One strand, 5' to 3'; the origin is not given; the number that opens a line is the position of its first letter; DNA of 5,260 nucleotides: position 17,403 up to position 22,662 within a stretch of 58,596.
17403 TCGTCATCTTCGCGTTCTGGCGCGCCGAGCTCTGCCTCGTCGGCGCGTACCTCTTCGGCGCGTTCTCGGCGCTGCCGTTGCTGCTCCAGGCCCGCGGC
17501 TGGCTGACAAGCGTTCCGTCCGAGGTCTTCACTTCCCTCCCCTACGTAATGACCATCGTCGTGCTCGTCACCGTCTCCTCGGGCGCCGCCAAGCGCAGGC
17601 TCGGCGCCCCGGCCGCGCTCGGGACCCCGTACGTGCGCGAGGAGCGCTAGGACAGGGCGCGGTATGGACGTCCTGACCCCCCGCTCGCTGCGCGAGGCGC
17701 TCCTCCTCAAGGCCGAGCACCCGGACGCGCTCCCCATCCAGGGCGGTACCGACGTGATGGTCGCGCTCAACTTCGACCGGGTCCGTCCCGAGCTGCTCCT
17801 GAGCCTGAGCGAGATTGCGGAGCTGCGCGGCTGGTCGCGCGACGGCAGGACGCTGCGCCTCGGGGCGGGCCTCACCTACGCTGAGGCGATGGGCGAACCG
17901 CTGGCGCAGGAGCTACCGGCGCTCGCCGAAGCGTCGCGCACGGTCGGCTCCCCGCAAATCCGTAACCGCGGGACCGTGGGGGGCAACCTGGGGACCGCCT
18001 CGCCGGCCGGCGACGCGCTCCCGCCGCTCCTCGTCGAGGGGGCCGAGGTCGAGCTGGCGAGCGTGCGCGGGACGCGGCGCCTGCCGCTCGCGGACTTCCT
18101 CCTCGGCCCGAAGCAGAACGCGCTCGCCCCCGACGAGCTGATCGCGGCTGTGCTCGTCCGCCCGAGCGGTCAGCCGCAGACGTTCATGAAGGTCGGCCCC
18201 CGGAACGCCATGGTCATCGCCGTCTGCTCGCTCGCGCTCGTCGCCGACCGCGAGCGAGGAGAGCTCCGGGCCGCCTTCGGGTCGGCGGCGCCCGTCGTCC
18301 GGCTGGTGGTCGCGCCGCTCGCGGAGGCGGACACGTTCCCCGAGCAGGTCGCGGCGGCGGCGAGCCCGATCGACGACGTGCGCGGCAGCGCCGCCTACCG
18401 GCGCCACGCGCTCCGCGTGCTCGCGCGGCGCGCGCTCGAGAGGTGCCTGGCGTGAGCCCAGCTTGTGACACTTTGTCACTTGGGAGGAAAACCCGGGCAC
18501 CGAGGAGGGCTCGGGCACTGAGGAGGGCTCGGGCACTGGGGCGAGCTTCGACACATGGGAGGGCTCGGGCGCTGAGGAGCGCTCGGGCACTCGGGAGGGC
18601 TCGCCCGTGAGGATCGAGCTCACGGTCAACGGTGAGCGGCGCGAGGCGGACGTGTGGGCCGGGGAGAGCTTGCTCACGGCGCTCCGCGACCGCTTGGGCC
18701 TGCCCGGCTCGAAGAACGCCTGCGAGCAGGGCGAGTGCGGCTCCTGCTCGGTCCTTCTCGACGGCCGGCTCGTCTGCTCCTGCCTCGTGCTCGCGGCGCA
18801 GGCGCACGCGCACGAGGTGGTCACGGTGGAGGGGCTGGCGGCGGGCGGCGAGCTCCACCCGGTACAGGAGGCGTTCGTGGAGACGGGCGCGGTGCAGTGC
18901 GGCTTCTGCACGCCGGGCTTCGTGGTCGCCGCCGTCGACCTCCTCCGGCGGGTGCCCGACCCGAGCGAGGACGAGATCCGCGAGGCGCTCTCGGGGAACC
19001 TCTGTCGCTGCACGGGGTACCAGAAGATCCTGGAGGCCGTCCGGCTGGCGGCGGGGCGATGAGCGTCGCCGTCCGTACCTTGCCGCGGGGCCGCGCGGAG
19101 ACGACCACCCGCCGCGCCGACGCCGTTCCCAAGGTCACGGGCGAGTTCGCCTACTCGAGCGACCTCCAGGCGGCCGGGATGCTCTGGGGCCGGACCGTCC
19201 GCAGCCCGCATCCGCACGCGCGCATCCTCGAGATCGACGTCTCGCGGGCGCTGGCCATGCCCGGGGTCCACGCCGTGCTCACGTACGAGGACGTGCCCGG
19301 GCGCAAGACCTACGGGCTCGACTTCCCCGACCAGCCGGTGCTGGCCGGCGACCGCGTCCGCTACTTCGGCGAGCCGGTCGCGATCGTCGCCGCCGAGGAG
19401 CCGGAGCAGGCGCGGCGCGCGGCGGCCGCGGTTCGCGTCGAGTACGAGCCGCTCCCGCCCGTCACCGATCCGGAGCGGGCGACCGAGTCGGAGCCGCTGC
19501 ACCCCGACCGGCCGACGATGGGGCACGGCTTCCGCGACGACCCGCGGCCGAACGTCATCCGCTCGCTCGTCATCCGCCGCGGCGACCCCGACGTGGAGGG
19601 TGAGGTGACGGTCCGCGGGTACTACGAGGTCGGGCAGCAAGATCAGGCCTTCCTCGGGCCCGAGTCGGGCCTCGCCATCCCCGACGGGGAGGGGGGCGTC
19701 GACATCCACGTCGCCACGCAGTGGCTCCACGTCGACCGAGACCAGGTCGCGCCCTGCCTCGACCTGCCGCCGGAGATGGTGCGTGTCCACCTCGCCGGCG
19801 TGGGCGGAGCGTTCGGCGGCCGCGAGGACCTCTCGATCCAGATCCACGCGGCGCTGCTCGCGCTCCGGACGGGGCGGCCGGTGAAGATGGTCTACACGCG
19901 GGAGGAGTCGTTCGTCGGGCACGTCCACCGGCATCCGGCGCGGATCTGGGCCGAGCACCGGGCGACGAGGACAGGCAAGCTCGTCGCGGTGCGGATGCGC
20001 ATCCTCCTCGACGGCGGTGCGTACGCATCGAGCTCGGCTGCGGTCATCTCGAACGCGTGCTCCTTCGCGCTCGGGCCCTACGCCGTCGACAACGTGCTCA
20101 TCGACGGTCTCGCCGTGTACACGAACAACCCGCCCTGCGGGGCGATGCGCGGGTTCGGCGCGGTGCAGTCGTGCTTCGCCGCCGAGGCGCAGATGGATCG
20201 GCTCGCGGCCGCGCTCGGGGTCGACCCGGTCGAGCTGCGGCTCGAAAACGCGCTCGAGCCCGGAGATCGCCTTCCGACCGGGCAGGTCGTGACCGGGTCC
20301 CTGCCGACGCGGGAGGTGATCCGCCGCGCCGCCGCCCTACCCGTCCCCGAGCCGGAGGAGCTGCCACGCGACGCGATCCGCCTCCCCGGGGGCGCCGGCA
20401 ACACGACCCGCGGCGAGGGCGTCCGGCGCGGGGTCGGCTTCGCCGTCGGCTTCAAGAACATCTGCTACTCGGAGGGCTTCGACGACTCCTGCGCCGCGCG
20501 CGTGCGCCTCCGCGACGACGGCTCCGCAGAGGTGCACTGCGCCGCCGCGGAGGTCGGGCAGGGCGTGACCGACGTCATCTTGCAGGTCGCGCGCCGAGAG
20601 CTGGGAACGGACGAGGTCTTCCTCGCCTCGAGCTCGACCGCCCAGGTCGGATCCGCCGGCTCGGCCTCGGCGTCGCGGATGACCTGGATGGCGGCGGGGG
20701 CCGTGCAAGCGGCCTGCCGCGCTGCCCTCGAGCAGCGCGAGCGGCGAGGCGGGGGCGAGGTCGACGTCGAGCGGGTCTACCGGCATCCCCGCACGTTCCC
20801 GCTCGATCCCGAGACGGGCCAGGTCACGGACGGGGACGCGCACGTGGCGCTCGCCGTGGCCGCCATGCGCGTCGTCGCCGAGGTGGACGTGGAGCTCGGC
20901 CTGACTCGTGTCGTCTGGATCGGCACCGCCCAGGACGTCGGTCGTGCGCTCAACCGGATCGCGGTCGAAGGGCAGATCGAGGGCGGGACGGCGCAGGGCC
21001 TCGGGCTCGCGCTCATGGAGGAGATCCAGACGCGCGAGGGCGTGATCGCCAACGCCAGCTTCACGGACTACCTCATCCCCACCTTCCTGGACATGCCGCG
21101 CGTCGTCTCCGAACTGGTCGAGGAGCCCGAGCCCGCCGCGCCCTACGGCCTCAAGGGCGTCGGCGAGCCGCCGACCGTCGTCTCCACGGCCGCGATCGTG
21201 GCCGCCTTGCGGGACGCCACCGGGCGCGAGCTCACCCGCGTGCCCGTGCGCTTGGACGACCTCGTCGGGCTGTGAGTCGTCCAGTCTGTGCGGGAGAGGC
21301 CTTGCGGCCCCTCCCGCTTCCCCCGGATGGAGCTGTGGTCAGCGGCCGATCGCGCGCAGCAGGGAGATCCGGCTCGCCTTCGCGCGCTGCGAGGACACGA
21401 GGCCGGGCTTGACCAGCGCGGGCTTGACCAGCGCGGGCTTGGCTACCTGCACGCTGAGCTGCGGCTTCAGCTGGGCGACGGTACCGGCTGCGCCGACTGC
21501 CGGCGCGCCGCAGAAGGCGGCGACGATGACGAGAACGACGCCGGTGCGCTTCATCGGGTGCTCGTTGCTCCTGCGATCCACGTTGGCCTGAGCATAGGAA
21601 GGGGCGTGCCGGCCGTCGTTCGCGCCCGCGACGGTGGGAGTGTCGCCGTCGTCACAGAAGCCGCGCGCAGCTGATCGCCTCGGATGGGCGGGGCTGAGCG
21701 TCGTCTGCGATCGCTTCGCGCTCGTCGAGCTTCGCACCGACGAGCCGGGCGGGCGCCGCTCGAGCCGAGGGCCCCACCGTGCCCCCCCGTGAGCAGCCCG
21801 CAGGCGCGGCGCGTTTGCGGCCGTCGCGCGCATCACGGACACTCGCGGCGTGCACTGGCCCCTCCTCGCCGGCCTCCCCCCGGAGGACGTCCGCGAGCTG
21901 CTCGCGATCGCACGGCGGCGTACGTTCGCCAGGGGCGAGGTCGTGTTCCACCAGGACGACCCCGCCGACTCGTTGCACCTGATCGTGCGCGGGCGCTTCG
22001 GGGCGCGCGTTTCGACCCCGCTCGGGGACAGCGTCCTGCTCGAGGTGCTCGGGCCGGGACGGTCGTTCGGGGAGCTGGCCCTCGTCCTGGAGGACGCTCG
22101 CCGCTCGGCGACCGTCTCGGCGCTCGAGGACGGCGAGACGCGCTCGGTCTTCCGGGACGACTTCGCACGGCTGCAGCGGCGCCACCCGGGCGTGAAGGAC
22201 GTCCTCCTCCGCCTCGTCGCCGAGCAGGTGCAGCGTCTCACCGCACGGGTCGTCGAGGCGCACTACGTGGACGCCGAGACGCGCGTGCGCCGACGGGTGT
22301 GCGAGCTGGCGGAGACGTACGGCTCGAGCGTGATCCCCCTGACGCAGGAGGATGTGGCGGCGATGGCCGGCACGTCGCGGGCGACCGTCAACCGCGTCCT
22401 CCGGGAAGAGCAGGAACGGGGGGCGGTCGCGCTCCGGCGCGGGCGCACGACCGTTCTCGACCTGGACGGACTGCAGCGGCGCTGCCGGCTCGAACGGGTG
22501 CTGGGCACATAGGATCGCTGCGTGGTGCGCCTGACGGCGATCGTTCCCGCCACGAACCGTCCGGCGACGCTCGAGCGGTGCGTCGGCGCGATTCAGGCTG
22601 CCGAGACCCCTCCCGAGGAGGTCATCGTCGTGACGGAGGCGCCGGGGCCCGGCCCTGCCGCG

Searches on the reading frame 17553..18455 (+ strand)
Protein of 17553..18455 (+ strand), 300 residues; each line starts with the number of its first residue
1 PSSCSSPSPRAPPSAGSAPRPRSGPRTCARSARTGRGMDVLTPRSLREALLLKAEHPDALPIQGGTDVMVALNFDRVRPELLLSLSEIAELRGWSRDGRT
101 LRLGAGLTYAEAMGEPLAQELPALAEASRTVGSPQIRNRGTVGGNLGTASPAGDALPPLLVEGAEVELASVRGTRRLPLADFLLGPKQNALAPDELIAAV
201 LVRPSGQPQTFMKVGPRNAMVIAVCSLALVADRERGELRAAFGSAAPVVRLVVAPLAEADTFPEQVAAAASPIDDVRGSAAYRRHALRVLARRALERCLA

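Call 46: search_protein_families(library=pfam, proteins=[window:17553-18455:+], max_evalue=0.0001)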
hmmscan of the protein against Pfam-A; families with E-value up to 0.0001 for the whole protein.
window:17553-18455:+ (300 aa): 2 families
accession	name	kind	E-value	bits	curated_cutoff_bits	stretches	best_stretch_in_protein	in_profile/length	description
PF00941.27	FAD_binding_5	-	2.1e-46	158.3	27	1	38-202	3-167/170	FAD binding domain in molybdopterin dehydrogenase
PF03450.22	CO_deh_flav_C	-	4.1e-06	27.3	25.5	0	264-296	68-100/102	CO dehydrogenase flavoprotein C-terminal domain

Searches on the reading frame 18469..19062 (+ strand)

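Call 47: search_protein_families(library=pfam, proteins=[window:18469-19062:+], max_evalue=0.0001)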
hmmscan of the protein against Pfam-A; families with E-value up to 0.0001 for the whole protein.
window:18469-19062:+ (197 aa): 2 families
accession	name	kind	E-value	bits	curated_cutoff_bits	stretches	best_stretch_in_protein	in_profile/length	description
PF01799.25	Fer2_2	-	1.1e-34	118.8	30.3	1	119-192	1-75/75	[2Fe-2S] binding domain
PF00111.32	Fer2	-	8.9e-08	32.4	21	1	52-101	2-52/77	2Fe-2S iron-sulfur cluster binding domain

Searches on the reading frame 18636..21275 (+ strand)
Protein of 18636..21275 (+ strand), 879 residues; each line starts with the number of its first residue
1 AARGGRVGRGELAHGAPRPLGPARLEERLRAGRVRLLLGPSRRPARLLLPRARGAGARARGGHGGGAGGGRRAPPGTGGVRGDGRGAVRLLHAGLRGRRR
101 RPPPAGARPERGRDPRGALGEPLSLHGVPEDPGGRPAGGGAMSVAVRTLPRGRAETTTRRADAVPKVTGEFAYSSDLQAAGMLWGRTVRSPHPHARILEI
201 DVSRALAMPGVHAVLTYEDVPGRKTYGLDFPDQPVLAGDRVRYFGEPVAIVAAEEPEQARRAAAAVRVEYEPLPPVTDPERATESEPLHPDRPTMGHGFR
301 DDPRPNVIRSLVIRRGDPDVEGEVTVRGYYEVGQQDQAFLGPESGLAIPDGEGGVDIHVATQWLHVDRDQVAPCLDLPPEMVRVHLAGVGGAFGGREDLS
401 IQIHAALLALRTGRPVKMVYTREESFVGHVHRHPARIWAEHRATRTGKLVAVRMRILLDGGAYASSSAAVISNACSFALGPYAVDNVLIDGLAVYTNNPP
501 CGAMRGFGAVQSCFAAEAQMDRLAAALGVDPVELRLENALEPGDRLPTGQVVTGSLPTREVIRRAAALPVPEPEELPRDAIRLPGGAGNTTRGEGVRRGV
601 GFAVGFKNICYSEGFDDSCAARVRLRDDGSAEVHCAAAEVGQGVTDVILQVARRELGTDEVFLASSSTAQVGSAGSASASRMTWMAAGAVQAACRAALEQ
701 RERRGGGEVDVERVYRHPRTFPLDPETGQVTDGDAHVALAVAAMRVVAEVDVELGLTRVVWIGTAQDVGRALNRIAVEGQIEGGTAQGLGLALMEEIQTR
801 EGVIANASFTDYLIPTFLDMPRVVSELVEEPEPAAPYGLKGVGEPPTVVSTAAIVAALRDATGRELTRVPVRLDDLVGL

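Call 47: search_protein_families(library=pfam, proteins=[window:18636-21275:+], max_evalue=0.0001)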
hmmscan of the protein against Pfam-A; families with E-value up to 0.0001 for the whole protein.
window:18636-21275:+ (879 aa): 3 families
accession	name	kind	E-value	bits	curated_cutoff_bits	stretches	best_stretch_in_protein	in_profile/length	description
PF02738.23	MoCoBD_1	-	2.8e-69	233.4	27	1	306-539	8-244/244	Molybdopterin cofactor-binding domain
PF20256.3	MoCoBD_2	-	4e-44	151.7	27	1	592-821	20-283/283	Molybdopterin cofactor-binding domain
PF01315.27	Ald_Xan_dh_C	-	1.4e-33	116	31.3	1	168-274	1-110/110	Aldehyde oxidase and xanthine dehydrogenase, a/b hammerhead domain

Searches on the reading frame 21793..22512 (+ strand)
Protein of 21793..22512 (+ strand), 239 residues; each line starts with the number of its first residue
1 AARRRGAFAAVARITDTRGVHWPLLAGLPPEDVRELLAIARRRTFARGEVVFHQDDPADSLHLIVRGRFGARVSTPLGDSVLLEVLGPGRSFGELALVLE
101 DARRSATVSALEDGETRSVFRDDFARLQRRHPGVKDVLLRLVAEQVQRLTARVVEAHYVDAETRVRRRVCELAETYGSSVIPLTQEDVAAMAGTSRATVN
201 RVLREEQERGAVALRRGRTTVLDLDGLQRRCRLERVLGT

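Call 47: search_protein_families(library=pfam, proteins=[window:21793-22512:+], max_evalue=0.0001)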
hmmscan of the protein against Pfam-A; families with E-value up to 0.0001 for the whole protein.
window:21793-22512:+ (239 aa): 3 families
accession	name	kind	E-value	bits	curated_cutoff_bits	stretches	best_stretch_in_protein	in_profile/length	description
PF00027.35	cNMP_binding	-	1.8e-20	73.1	27.5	1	43-131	2-89/89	Cyclic nucleotide-binding domain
PF13545.12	HTH_Crp_2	-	1.6e-15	57.2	27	1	164-229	2-69/70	Crp-like helix-turn-helix domain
PF20432.4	Xre-like-HTH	-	9.3e-05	23.1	25.8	0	182-208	23-48/63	Antitoxin Xre-like helix-turn-helix domain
